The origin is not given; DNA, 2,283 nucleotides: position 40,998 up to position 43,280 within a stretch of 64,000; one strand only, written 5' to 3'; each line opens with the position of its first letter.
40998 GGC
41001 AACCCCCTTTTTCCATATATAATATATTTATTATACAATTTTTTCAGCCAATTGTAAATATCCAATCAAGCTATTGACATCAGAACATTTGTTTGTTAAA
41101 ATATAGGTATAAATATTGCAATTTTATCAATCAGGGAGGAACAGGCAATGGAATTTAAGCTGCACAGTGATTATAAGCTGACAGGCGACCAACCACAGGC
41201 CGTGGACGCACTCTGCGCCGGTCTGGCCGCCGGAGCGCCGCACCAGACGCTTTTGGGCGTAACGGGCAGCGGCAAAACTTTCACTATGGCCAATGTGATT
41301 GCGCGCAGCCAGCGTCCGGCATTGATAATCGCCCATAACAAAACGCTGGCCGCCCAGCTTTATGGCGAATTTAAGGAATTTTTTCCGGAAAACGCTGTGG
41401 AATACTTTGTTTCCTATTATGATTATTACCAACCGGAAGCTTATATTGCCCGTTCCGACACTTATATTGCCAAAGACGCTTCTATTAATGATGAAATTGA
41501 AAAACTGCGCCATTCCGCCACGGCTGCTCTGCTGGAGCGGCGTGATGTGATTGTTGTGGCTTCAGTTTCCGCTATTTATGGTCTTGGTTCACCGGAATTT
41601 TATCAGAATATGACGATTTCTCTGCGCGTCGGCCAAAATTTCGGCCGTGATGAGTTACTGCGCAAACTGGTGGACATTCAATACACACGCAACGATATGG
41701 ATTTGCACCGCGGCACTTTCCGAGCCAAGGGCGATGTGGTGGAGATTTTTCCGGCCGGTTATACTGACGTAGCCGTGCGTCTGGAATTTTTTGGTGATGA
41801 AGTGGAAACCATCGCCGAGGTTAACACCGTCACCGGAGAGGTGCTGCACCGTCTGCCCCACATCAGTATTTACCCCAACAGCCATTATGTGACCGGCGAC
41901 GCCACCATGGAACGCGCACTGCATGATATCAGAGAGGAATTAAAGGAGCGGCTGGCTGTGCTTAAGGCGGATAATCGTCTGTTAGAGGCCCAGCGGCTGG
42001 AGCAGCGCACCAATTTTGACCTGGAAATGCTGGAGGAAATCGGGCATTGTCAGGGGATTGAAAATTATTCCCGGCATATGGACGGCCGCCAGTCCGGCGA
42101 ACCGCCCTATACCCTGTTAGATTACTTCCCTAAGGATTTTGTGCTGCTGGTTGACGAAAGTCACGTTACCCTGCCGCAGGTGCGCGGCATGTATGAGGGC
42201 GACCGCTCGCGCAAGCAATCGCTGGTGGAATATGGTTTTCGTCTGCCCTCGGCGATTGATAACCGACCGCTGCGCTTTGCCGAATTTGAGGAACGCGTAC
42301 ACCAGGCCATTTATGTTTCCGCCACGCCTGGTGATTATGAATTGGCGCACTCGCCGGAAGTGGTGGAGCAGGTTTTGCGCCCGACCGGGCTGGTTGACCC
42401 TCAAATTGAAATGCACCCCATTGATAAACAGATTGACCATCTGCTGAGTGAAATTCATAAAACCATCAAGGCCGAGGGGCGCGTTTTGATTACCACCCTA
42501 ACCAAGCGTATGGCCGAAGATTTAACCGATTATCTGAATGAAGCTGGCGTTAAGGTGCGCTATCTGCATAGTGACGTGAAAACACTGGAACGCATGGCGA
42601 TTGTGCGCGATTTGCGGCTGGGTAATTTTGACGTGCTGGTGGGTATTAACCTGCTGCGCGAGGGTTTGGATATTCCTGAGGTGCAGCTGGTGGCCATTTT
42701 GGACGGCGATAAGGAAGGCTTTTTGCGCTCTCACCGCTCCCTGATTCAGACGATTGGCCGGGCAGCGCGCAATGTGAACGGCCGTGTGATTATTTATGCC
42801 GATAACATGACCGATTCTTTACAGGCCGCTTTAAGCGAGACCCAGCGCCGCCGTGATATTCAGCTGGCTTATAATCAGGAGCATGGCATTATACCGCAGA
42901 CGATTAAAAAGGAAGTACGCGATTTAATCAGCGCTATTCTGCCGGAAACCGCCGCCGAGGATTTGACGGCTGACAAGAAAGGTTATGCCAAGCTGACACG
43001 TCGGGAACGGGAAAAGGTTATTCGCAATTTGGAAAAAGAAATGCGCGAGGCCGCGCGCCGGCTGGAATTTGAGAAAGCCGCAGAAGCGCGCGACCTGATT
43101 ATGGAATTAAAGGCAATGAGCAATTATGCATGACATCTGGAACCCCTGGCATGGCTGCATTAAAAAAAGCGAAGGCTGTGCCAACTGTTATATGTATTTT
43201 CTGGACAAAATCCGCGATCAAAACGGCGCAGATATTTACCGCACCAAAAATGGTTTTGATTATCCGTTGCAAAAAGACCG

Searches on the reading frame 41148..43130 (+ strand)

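Call 60: search_protein_families(library=pfam, proteins=[window:41148-43130:+], max_evalue=0.00001)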
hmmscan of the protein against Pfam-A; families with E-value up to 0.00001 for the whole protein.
window:41148-43130:+ (661 aa): 5 families
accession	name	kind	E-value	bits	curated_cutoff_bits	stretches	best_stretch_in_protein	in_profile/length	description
PF17757.6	UvrB_inter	-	1.2e-33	115.5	22.9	1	157-247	1-91/91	UvrB interaction domain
PF12344.14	UvrB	-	2.9e-21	75.5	27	1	550-591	2-43/43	Ultra-violet resistance protein B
PF00271.37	Helicase_C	-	2.7e-20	73.1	23.5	1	431-542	5-109/110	Helicase conserved C-terminal domain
PF04851.21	ResIII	-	1.1e-11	45.3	22.5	1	9-117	2-114/164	Type III restriction enzyme, res subunit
PF02151.25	UVR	-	1.2e-08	34.8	21.5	1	622-656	1-35/36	UvrB/uvrC motif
